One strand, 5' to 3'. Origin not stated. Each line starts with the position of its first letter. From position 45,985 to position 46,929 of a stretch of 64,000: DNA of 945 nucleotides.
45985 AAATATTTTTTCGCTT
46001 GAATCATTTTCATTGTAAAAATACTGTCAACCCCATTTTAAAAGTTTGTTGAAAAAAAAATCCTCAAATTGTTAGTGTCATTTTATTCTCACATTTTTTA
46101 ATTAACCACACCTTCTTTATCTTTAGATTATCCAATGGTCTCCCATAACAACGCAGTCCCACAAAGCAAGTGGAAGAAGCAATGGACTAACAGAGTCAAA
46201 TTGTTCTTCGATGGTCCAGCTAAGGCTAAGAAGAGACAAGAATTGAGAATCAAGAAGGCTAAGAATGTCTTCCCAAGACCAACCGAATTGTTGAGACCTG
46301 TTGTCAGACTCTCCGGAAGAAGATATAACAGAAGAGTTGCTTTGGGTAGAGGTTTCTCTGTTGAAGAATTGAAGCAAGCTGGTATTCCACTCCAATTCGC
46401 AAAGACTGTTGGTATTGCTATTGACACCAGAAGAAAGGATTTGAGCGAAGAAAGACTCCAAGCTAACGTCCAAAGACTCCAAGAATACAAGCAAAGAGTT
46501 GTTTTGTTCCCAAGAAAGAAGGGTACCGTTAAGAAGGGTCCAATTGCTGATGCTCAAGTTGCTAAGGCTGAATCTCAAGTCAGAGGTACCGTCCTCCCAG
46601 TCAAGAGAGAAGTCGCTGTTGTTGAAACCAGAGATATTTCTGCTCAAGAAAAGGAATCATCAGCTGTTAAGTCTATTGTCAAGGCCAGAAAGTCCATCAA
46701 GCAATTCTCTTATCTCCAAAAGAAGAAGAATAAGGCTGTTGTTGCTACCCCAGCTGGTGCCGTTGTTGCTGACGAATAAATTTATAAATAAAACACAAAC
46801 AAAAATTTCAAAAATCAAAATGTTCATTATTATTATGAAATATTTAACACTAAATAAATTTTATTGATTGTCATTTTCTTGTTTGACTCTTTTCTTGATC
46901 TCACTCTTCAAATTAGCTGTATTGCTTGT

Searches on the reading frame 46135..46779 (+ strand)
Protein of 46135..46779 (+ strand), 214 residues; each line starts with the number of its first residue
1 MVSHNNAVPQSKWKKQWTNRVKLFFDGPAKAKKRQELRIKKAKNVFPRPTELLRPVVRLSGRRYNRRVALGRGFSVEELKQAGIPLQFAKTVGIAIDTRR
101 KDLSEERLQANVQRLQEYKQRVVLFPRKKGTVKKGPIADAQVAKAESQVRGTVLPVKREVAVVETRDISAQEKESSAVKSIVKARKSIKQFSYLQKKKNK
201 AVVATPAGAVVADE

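Call 39: search_protein_families(library=pfam, proteins=[window:46135-46779:+], max_evalue=0.001)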
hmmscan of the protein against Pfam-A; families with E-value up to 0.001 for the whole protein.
window:46135-46779:+ (214 aa): 1 family
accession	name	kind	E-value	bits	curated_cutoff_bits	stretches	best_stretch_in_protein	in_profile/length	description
PF01294.23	Ribosomal_L13e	-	4e-62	209.7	24.9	1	8-185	2-179/180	Ribosomal protein L13e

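Call 41: list_cluster_members(proteins=[window:46135-46776:+, window:5354-8353:+, window:42333-43703:-])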
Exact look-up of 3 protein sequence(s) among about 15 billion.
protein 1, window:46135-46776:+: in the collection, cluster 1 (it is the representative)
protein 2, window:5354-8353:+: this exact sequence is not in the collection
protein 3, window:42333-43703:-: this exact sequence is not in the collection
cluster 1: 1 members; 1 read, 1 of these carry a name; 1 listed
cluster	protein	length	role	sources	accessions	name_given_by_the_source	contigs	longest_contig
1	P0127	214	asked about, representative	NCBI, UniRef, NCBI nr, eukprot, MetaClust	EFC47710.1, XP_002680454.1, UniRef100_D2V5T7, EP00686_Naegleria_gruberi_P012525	60S ribosomal protein L13 [Naegleria gruberi] | 60S ribosomal protein L13 n=1 Tax=Naegleria gruberi TaxID=5762 RepID=D2V5T7_NAEGR | XP_002680454.1 60S ribosomal protein L13 [Naegleria gruberi strain NEG-M]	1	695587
